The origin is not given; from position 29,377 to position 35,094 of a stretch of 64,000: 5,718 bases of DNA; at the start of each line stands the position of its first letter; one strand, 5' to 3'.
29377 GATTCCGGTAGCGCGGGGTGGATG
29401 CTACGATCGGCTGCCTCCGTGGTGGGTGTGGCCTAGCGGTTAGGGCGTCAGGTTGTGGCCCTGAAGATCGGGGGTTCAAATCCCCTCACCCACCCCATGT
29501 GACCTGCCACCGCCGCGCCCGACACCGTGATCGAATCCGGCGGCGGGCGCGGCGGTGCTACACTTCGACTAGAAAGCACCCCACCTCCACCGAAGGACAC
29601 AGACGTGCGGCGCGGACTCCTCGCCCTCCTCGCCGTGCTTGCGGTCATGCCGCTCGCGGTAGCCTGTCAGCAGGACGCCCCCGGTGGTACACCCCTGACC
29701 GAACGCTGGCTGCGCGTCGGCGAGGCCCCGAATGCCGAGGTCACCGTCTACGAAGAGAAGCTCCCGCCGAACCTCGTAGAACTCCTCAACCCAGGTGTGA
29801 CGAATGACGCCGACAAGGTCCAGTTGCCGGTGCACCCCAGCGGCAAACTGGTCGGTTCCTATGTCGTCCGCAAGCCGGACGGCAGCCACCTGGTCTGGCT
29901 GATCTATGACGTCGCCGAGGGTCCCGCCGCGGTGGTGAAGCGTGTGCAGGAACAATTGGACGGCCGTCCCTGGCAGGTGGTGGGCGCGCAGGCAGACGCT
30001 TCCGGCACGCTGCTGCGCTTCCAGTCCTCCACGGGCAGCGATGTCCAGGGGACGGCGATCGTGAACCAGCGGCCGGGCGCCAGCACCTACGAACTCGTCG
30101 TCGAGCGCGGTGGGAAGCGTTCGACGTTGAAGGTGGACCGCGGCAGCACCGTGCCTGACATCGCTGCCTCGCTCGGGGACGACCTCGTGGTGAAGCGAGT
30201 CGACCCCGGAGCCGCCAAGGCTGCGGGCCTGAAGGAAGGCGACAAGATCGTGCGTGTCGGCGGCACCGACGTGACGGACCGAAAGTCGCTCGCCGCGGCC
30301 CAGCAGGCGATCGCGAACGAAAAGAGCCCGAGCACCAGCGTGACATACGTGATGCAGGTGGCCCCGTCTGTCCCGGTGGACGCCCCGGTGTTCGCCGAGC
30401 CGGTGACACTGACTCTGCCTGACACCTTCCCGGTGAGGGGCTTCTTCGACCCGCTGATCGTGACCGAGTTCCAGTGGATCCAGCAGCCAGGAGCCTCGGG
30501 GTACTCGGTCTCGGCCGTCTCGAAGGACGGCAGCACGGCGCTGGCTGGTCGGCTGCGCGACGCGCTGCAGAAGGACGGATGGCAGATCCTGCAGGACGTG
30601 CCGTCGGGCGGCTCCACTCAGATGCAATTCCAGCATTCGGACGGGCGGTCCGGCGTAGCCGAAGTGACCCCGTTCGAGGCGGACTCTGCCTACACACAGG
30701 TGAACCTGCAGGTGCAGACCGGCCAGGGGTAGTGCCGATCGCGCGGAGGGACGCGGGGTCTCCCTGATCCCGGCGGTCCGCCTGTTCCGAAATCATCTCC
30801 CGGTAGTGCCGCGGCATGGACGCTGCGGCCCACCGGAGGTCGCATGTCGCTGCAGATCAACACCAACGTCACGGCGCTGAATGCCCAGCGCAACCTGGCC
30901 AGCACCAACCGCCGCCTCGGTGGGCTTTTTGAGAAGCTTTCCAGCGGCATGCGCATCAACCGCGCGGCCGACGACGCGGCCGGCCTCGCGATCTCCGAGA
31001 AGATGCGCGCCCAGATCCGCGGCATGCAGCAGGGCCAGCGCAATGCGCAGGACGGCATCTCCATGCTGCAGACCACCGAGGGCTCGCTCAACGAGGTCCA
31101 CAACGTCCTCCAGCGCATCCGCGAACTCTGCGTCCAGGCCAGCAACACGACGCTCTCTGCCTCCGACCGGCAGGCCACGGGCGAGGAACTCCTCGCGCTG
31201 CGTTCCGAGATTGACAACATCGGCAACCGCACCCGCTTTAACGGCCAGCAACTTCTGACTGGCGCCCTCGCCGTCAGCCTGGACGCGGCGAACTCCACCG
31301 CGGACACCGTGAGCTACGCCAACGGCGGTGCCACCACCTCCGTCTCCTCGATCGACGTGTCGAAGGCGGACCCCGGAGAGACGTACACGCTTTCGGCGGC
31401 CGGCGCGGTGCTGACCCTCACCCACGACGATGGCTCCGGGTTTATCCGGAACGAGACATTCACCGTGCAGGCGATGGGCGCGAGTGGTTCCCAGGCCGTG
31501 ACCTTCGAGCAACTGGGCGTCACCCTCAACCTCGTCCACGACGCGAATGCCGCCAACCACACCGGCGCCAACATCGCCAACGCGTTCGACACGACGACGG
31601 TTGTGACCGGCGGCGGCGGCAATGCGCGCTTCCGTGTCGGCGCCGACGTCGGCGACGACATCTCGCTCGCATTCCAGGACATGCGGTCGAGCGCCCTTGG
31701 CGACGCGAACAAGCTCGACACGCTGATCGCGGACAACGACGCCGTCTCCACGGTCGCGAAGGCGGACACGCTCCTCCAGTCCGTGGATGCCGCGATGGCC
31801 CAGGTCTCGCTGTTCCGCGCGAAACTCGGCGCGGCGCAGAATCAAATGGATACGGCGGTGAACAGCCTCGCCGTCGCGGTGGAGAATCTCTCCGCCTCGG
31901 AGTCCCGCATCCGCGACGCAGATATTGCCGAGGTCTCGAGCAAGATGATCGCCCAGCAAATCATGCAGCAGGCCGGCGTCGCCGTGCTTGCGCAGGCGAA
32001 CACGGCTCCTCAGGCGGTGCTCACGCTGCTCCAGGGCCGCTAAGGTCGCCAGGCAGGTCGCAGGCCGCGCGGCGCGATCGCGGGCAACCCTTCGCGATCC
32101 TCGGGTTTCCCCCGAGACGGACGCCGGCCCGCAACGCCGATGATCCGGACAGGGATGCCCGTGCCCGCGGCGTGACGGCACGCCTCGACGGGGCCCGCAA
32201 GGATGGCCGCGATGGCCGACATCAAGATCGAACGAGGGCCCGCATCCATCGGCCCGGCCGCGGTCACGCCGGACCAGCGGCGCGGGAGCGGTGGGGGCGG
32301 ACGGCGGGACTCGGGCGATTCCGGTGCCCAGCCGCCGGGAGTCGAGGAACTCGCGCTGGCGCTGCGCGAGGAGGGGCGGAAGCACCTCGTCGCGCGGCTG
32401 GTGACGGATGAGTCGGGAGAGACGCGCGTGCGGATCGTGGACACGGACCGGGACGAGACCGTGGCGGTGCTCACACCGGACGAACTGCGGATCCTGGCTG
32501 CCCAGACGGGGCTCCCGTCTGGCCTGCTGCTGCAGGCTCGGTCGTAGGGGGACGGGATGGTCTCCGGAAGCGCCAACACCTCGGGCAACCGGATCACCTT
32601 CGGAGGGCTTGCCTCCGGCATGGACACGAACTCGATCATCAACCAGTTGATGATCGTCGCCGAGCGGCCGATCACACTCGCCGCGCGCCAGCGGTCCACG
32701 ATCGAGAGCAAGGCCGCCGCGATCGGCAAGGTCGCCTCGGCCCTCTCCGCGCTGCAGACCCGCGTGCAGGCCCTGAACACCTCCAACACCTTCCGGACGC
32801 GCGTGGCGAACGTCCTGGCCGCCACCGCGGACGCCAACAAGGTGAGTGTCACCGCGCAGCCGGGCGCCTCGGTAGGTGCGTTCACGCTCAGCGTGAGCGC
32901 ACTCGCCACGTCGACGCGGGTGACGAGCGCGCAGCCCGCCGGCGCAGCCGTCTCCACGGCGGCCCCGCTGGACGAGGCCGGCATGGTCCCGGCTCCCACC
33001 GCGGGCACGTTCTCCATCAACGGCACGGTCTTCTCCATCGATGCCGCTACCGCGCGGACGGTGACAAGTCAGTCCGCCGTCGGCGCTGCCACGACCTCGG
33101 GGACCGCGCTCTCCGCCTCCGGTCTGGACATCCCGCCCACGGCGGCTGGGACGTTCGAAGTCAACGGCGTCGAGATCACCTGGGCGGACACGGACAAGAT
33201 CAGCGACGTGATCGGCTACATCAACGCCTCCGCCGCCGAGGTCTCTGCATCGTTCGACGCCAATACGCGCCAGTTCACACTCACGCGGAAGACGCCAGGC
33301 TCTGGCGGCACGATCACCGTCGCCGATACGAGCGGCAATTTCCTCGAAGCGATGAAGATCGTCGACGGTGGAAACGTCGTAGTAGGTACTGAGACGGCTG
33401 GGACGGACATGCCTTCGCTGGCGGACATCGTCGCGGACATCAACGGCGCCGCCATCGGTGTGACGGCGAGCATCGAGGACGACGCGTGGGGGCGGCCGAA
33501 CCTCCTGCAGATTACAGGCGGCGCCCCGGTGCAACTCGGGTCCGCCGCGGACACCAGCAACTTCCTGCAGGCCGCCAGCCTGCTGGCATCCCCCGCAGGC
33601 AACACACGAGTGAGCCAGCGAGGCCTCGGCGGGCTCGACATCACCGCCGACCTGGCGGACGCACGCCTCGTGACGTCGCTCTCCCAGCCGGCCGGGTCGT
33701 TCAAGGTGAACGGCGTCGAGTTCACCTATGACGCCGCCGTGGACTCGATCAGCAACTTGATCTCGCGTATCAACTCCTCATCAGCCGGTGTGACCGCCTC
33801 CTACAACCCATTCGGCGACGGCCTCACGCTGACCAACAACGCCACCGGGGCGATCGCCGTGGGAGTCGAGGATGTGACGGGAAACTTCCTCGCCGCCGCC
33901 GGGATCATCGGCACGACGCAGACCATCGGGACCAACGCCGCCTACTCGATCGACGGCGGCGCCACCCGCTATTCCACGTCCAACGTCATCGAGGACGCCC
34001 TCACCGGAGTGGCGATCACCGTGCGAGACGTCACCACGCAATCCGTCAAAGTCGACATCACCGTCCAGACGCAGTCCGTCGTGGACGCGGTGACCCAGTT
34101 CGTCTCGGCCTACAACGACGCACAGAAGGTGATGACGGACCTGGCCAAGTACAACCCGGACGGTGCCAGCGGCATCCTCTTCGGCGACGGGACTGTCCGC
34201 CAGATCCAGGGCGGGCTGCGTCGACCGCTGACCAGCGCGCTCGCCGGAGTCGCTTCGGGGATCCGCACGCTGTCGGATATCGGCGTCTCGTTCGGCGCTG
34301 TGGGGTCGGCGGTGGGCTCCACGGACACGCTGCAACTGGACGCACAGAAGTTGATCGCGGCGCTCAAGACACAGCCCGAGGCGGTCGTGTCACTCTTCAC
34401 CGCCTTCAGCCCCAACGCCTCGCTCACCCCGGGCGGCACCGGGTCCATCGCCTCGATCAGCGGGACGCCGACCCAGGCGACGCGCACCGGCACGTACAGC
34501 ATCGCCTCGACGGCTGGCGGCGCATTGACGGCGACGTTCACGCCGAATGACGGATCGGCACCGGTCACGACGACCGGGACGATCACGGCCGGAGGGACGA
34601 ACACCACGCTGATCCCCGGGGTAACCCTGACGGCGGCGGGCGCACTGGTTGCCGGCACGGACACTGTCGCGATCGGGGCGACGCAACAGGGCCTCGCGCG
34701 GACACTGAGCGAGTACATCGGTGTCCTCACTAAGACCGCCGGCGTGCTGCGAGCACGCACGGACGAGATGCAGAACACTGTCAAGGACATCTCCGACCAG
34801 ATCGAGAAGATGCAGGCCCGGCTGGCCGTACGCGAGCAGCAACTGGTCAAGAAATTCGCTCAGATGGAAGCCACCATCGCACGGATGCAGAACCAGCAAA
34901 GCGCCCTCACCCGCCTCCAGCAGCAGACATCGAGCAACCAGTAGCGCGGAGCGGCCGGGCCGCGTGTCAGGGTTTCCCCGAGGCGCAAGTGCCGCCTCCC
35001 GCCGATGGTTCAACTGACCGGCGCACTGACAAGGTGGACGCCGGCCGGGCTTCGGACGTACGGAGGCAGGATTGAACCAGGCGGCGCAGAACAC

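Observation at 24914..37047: Recurrent 13-bp motif at a fixed distance from sigma28-like -10 elements: candidate binding site of an undescribed flagellar regulator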

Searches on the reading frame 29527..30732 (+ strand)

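Call 5: search_protein_families(library=pfam, proteins=[window:29527-30732:+])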
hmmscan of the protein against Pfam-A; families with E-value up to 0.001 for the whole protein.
window:29527-30732:+ (401 aa): 3 families
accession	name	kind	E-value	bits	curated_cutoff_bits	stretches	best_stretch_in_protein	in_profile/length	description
PF00595.29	PDZ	-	6.1e-08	33.4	23.2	1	218-267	25-74/81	PDZ domain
PF17820.7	PDZ_6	-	1.5e-06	28.2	27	1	221-271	1-49/54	PDZ domain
PF13180.12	PDZ_2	-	4e-05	24.3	27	0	218-258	12-53/80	PDZ domain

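Call 75: search_protein_families(library=ncbifam, max_evalue=0.01, proteins=[window:29527-30732:+])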
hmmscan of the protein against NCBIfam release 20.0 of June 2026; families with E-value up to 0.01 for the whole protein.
window:29527-30732:+ (401 aa): 2 families
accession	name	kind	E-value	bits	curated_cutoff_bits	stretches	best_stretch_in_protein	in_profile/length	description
TIGR02037.1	degP_htrA_DO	subfamily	0.003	16.6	416.2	1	198-262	235-304/434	Do family serine endopeptidase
TIGR00054.1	TIGR00054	equivalog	0.0035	16.3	147.55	1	218-258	200-243/421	RIP metalloprotease RseP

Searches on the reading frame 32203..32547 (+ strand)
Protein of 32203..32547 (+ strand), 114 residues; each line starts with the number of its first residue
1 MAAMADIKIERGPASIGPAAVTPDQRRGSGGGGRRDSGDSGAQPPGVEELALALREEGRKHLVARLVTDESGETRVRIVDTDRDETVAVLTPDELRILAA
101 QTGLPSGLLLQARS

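Call 6: search_protein_families(library=pfam, proteins=[window:32203-32547:+])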
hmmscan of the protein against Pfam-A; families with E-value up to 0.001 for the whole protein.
window:32203-32547:+ (114 aa): 0 families

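Call 31: search_protein_families(library=pfam, max_evalue=1, proteins=[window:32203-32547:+])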
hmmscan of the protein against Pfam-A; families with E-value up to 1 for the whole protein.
window:32203-32547:+ (114 aa): 0 families

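Call 75: search_protein_families(library=ncbifam, max_evalue=0.01, proteins=[window:32203-32547:+])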
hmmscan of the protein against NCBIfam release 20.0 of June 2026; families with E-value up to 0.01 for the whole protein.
window:32203-32547:+ (114 aa): 0 families

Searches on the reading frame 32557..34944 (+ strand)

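Call 6: search_protein_families(library=pfam, proteins=[window:32557-34944:+])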
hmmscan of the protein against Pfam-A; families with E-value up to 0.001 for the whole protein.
window:32557-34944:+ (795 aa): 2 families
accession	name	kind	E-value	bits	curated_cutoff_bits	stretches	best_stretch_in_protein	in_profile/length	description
PF07195.17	FliD_C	-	1.1e-39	136.8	25.4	1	458-779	1-236/236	Flagellar hook-associated protein 2 C-terminus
PF02465.23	FliD_N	-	4.4e-17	62.9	24.8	1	20-119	1-96/97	Flagellar hook-associated protein 2 N-terminus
